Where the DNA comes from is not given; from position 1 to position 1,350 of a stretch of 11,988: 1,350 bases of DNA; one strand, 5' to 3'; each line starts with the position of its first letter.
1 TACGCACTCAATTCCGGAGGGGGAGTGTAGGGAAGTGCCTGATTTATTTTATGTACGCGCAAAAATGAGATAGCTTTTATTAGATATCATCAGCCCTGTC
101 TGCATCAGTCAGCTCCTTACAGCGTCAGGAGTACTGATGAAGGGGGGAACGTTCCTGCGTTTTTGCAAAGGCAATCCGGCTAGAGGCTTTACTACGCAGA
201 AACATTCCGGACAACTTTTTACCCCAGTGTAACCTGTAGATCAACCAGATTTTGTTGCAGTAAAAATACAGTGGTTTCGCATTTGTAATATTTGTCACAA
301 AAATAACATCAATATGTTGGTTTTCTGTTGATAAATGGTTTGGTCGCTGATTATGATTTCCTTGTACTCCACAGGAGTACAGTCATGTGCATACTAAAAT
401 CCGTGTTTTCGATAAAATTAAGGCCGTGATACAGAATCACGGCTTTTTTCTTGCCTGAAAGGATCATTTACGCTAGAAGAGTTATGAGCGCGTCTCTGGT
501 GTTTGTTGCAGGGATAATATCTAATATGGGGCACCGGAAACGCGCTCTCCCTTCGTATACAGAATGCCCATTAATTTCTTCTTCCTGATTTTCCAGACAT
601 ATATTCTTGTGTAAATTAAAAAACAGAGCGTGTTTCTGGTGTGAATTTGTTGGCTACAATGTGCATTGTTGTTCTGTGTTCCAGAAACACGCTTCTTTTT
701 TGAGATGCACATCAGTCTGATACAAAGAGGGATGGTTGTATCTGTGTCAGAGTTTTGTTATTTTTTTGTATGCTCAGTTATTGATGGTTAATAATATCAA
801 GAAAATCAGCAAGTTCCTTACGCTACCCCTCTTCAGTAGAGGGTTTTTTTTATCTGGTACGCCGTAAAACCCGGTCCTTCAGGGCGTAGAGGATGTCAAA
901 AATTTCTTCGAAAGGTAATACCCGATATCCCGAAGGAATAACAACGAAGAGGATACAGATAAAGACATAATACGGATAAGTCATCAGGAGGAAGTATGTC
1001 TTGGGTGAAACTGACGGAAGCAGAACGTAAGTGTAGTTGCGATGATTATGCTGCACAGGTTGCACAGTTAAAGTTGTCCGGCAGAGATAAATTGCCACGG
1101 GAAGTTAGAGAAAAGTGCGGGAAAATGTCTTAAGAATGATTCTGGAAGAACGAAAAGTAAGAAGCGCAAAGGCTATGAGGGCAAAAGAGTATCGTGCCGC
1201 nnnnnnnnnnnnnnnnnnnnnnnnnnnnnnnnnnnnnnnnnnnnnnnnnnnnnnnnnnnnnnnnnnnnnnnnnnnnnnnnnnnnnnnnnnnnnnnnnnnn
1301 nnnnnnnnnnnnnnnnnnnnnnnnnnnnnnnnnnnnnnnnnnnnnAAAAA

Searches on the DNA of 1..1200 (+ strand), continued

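Call 40: get_annotated_region(hit=H204, flank=2000)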
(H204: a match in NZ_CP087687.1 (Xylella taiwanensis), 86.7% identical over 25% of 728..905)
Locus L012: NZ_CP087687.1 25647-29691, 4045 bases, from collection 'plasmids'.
description: Xylella taiwanensis strain PLS19A plasmid pPLS19A, complete sequence
organism: Xylella taiwanensis (NCBI taxid 1444770)
taxonomy: Bacteria; Pseudomonadota; Gammaproteobacteria; Lysobacterales; Lysobacteraceae; Xylella; Xylella taiwanensis
host: -; source: -; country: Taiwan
typing (MOB-suite, as given by PLSDB): conjugative; replicon rep_cluster_755; relaxase MOBP; mating-pair formation MPF_T
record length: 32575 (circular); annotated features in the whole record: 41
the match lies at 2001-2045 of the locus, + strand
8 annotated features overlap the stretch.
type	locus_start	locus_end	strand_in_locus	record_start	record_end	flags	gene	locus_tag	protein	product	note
CDS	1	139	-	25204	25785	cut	-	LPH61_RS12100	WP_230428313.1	plasmid mobilization relaxosome protein MobC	-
CDS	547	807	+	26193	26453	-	-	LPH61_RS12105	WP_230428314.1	hypothetical protein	-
CDS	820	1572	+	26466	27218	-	-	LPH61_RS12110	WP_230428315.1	conjugal transfer protein TraL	-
CDS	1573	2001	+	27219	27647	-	-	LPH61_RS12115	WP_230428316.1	hypothetical protein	-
CDS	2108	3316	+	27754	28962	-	-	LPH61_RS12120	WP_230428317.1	transposase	-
CDS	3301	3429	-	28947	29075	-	-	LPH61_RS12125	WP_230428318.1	type II toxin-antitoxin system MqsA family antitoxin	-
CDS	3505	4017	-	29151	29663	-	-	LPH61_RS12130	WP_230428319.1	GNAT family N-acetyltransferase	-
CDS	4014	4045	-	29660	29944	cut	-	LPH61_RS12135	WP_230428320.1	DUF1778 domain-containing protein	-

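Call 41: get_annotated_region(hit=H165, flank=2000)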
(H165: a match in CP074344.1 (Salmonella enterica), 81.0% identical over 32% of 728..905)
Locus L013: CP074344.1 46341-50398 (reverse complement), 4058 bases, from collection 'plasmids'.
description: Salmonella enterica subsp. enterica serovar Infantis strain CFSAN059939 plasmid pCFSAN059939, complete sequence
organism: Salmonella enterica (NCBI taxid 595)
taxonomy: Bacteria; Pseudomonadota; Gammaproteobacteria; Enterobacterales; Enterobacteriaceae; Salmonella; Salmonella enterica
host: -; source: Homo sapiens,human; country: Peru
typing (MOB-suite, as given by PLSDB): conjugative; replicon IncFIB; relaxase MOBP,MOBP; mating-pair formation MPF_I
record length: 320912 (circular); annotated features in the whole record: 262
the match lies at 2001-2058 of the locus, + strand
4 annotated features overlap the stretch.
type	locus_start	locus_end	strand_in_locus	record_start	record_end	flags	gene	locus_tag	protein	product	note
CDS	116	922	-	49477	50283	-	-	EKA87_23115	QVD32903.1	IS3 family transposase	-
CDS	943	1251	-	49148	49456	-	-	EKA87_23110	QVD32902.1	transposase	-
CDS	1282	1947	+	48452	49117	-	-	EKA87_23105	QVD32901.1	IS6 family transposase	-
CDS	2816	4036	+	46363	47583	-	-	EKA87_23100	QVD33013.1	MFS transporter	-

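Call 42: get_annotated_region(hit=H163, flank=2000)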
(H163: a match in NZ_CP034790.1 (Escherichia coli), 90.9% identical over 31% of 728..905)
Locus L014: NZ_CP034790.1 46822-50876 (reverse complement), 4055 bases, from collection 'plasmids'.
description: Escherichia coli strain ECCNB20-2 plasmid pTB423, complete sequence
organism: Escherichia coli (NCBI taxid 562)
taxonomy: Bacteria; Pseudomonadota; Gammaproteobacteria; Enterobacterales; Enterobacteriaceae; Escherichia; Escherichia coli
host: -; source: cell culture,chicken; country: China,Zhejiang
typing (MOB-suite, as given by PLSDB): non-mobilizable; replicon rep_cluster_1704
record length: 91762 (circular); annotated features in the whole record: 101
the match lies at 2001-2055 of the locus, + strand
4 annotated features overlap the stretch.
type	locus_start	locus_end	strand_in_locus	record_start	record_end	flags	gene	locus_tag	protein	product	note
CDS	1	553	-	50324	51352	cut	-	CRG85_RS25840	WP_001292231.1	tyrosine-type recombinase/integrase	GO:0015074 - DNA integration [Evidence IEA]; GO:0006310 - DNA recombination [Evidence IEA]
CDS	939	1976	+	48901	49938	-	-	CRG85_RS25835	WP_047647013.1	hypothetical protein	-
CDS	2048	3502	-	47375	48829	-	-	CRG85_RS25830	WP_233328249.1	terminase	-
CDS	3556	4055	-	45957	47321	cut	-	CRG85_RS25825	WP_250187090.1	DNA pacase A subunit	-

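Call 47: search_dna_similar(query=window:466-720:+, collection=plasmids, mode=distant, max_rows=60, rows=spread, max_evalue=10)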
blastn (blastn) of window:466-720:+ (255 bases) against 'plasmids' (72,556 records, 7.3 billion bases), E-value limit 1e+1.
Records with a match: 44; places in all: 48; records where one place covers at least 80% of the query: 32.
Best place of each record, by identity: >=99% 16; 95-99% 3; 90-95% 4; 80-90% 21.
By first word of the organism name: Escherichia 35; Acinetobacter 2; Bernardetia 1; Butyrivibrio 1; Cronobacter 1; Staphylococcus 1; Bacillus 1; Priestia 1; Brevibacillus 1.
By predicted mobility (MOB-suite, as given by PLSDB): mobilizable 20; conjugative 19; non-mobilizable 5.
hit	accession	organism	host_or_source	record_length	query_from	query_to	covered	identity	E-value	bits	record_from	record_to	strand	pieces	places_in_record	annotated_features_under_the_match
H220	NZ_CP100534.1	Escherichia coli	Gallus gallus domesticus,whole ...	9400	1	255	100%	100.0%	2e-127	461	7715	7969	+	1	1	none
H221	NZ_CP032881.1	Escherichia coli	Homo sapiens,Culture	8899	1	253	99%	99.2%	2e-123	448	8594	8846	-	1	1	none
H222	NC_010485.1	Escherichia coli SMS-3-5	-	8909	1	253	99%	99.2%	2e-123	448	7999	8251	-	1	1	none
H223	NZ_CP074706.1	Escherichia coli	Homo sapiens,cell culture,rectal swab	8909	1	253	99%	99.2%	2e-123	448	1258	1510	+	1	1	none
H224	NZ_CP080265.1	Escherichia coli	Chicken fecal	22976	1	253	99%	99.2%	2e-123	448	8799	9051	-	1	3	none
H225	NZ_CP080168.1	Escherichia coli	chicken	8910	1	253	99%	99.2%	2e-123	448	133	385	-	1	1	none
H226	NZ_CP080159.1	Escherichia coli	chicken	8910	1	253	99%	99.2%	2e-123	448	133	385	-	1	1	none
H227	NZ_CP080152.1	Escherichia coli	chicken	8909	1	253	99%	99.2%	2e-123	448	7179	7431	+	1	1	none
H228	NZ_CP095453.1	Escherichia coli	chicken,cell culture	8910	1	253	99%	99.2%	2e-123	448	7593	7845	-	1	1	none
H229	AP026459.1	Escherichia coli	whole organism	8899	1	253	99%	99.2%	2e-123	448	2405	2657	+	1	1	none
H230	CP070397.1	Escherichia coli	food,chicken meat inner strip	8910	1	253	99%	99.2%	2e-123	448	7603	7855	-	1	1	none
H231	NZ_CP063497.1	Escherichia coli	Gallus gallus,chicken stool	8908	1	253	99%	99.2%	2e-123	448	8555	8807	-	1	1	none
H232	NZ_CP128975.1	Escherichia coli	-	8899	1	253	99%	99.2%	2e-123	448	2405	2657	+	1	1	none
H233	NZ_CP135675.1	Escherichia coli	-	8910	1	253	99%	99.2%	2e-123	448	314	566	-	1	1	none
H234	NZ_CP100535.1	Escherichia coli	Gallus gallus domesticus,whole ...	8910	1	253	99%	98.8%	7e-122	444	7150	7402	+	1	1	none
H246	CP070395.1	Escherichia coli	food,chicken meat inner strip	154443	2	255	100%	82.1%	2e-65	256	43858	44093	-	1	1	none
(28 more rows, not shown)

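Call 64: search_dna_similar(query=window:90-335:+, collection=plasmids, mode=distant, max_rows=30, rows=spread, max_evalue=10)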
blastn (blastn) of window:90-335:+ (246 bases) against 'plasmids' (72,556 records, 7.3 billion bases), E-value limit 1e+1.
Records with a match: 91; places in all: 95; records where one place covers at least 80% of the query: 34.
Best place of each record, by identity: >=99% 2; 95-99% 16; 90-95% 1; 80-90% 71; 60-80% 1.
By first word of the organism name: Enterococcus 44; Escherichia 40; Listeria 1; Fusobacterium 1; Nostoc 1; Borreliella 1; Vibrio 1; Candidatus 1; Rhizobium 1.
By predicted mobility (MOB-suite, as given by PLSDB): conjugative 52; mobilizable 21; non-mobilizable 18.
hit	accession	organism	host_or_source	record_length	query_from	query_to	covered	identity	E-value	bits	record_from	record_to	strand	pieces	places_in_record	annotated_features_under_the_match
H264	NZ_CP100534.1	Escherichia coli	Gallus gallus domesticus,whole ...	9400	1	246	100%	100.0%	2e-122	444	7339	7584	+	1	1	none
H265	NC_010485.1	Escherichia coli SMS-3-5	-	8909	1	246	100%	98.8%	4e-118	431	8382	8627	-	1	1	none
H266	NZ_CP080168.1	Escherichia coli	chicken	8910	1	246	100%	98.8%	4e-118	431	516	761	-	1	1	none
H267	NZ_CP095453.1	Escherichia coli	chicken,cell culture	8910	1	246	100%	98.8%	4e-118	431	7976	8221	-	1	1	none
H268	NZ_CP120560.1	Escherichia coli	Homo sapiens,isolate,feces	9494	1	246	100%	98.8%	4e-118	431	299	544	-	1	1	none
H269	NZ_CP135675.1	Escherichia coli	-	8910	1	246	100%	98.8%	4e-118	431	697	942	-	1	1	none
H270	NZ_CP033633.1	Escherichia coli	cell culture,chicken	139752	2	216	87%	85.9%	5e-66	258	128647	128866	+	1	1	none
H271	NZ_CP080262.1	Escherichia coli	Chicken fecal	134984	2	216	87%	85.9%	5e-66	258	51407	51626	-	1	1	none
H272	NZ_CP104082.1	Escherichia coli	dog,cell culture,Anal swab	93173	2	216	87%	85.9%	5e-66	258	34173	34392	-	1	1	none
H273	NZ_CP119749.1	Escherichia coli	chicken,pure culture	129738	2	216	87%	85.9%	5e-66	258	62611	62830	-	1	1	none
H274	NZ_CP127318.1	Escherichia coli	Gallus gallus domesticus,Cell ...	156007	2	216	87%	85.9%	5e-66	258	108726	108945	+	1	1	none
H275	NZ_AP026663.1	Enterococcus faecium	Homo sapiens,urine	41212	192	235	18%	79.5%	3e+0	40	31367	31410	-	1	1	none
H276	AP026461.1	Escherichia coli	whole organism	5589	78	115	15%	84.2%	2e-1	43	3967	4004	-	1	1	none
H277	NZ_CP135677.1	Escherichia coli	-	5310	78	115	15%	84.2%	2e-1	43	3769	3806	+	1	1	none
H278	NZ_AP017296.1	Nostoc sp. NIES-3756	-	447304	148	180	13%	87.9%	3e+0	39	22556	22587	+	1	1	none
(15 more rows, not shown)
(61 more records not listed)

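Call 71: search_dna_similar(query=L007:3215-3575:+, collection=plasmids, mode=distant, max_rows=60, rows=spread, max_evalue=0.001)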
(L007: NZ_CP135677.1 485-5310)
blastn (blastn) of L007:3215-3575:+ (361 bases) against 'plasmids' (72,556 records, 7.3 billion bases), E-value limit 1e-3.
Records with a match: 6; places in all: 7; records where one place covers at least 80% of the query: 6.
Best place of each record, by identity: >=99% 6.
By first word of the organism name: Escherichia 6.
By predicted mobility (MOB-suite, as given by PLSDB): mobilizable 4; non-mobilizable 2.
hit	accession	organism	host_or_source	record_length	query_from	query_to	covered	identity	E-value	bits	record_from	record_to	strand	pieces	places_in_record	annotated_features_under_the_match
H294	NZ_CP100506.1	Escherichia coli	Gallus gallus domesticus,whole ...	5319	1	361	100%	100.0%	0e+0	652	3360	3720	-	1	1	none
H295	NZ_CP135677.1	Escherichia coli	-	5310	1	361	100%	100.0%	0e+0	652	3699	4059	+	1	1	none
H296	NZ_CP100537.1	Escherichia coli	Gallus gallus domesticus,whole ...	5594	1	361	100%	99.7%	0e+0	647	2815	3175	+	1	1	none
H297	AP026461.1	Escherichia coli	whole organism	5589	1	361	100%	99.7%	0e+0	647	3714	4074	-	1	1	none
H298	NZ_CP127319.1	Escherichia coli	Gallus gallus domesticus,Cell ...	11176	1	361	100%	99.7%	0e+0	647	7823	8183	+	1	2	none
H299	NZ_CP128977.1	Escherichia coli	-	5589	1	361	100%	99.7%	0e+0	647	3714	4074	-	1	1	none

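Call 77: search_rna_families(sources=[L007, L022], threshold=evalue, max_evalue=1)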
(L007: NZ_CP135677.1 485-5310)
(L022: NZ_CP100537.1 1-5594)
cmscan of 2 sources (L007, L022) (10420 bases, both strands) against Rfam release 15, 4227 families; matches with E-value up to 1: 9.
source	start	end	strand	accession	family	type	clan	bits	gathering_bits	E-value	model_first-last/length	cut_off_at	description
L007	3917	4076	+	RF01728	STAXI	Gene; sRNA;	-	89.1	40.5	3e-18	1-153/153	no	STAXI RNA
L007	4554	4676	+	RF02957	EFASI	Gene; sRNA;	-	77.2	51.2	1.7e-14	1-133/133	no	EFASI RNA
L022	666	744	+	RF04156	MIR2670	Gene; miRNA;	-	29.4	117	0.0052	1-200/200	no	MIR2670 microRNA precursor family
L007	1074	1154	-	RF00962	mir-586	Gene; miRNA;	-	27.2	89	0.025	1-87/87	no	mir-586 microRNA precursor family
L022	665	745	-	RF00962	mir-586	Gene; miRNA;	-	27.2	89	0.025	1-87/87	no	mir-586 microRNA precursor family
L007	1074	1154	-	RF00642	mir-23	Gene; miRNA;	-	24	52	0.2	1-73/73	no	mir-23 microRNA precursor family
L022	665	745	-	RF00642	mir-23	Gene; miRNA;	-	24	52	0.2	1-73/73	no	mir-23 microRNA precursor family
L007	1074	1154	+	RF00642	mir-23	Gene; miRNA;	-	22.8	52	0.43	1-73/73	no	mir-23 microRNA precursor family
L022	665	745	+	RF00642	mir-23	Gene; miRNA;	-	22.8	52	0.43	1-73/73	no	mir-23 microRNA precursor family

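Call 78: search_rna_families(source=L001, start=4200, end=6600, threshold=evalue, max_evalue=1)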
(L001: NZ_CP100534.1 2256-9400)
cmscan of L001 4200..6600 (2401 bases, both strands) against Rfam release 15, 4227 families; matches with E-value up to 1: 2.
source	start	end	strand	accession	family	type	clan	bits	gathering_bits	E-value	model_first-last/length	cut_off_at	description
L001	4990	5052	+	RF02628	Hrs1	Gene; sRNA;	-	19.9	56.4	0.91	1-74/74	no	Hfq-regulated sRNA 1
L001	5380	5453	+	RF00519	suhB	Gene; sRNA;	CL00108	19.6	41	0.59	1-77/77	no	Makes More Granules Regulator RNA (mmgR)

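Call 85: build_rna_model(alignment_id=A4, structure=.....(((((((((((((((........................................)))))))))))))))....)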
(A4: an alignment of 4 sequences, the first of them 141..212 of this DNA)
Model R1 built from alignment A4 (4 sequences, 79 columns); structure: as given.
model positions 72; base pairs 15; branch points 0; effective number of sequences 1.95; information 0.783 bits per position. Calibrated on 0.2 Mb of random sequence (short: E-values are rough).
structure used (alignment columns):
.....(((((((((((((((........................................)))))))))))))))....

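Call 86: search_with_rna_model(model_id=R1, sources=[window, L007, L005, L022], filters=off, max_evalue=10)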
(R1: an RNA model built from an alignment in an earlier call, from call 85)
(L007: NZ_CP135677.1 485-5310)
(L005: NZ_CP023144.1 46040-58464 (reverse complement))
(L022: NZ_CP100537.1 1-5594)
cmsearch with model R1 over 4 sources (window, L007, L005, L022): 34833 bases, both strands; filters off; matches with E-value up to 10: 53.
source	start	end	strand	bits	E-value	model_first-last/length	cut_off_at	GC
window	141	212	+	90.9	5.1e-23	1-72/72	no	0.53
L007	3257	3330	+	86.4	9.1e-22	1-72/72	no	0.43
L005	6081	6157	+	86.1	1.1e-21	1-72/72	no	0.51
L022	2857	2930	+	85.1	2.1e-21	1-72/72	no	0.45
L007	3258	3331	-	28.6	7.4e-06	1-72/72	no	0.42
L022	2858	2931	-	28.5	7.7e-06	1-72/72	no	0.43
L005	6082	6158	-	24.7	8.7e-05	1-72/72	no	0.51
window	142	213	-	24.4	0.0001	1-72/72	no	0.53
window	622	697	+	20.8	0.001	1-72/72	no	0.42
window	623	698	-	16.3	0.018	1-72/72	no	0.42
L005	5213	5292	+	15.2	0.035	1-72/72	no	0.52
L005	6428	6496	-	15.1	0.037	1-72/72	no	0.51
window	483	551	-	13.8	0.087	1-72/72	no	0.52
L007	1057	1149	+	12.4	0.21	1-72/72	no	0.29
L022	648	740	+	12.4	0.21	1-72/72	no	0.29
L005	3772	3815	+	11.4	0.39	1-72/72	no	0.59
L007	2813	2885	+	11.4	0.39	1-72/72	no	0.49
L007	2813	2886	-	11.1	0.46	1-72/72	no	0.49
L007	2280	2356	-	10.9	0.54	1-72/72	no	0.43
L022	1871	1948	-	10.7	0.63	1-72/72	no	0.44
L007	1078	1151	-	10.5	0.67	1-72/72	no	0.3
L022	669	742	-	10.5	0.67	1-72/72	no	0.3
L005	3773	3816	-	10.5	0.68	1-72/72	no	0.59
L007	4274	4328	-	10.4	0.72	1-72/72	no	0.62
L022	4405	4450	-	8.3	2.7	1-72/72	no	0.52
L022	2413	2485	+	8.3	2.7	1-72/72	no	0.49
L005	6361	6396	-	8.3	2.9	1-72/72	no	0.39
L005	6427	6495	+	8.1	3.2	1-72/72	no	0.49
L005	5215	5292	-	7.5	4.5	1-72/72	no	0.53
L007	2280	2354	+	7.5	4.7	1-72/72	no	0.44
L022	2549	2593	-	7.5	4.8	1-72/72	no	0.53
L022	1871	1946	+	7.4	5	1-72/72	no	0.45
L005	5437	5473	-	7.2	5.4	1-72/72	no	0.27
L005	4078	4111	+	7.2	5.6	1-72/72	no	0.71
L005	10051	10084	-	7.2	5.6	1-72/72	no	0.71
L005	5573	5616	+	7.1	5.9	1-72/72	no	0.32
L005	582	636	-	6.7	7.8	1-72/72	no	0.58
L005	11836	11858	-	6.5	8.9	1-72/72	no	0.39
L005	3594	3633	-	6.4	9.1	1-72/72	no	0.47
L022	2413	2486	-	6.3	9.7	1-72/72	no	0.49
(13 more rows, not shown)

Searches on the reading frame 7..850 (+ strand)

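Call 76: search_protein_families(library=pfam, proteins=[L007:1200-1901:+], max_evalue=0.1)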
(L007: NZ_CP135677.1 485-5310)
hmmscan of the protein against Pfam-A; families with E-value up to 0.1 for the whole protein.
L007:1200-1901:+ (233 aa): 3 families
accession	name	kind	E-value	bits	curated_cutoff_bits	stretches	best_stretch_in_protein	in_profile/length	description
PF01051.27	Rep3_N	-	2.1e-36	125.9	22.4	1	7-153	3-140/141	Initiator Replication protein, WH1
PF21205.3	Rep3_C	-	8.6e-20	71.2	21.1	1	166-223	2-59/59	Initiator Rep protein, WH2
PF06504.17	RepC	-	0.019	14.7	22.8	1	69-116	124-170/272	Replication protein C (RepC)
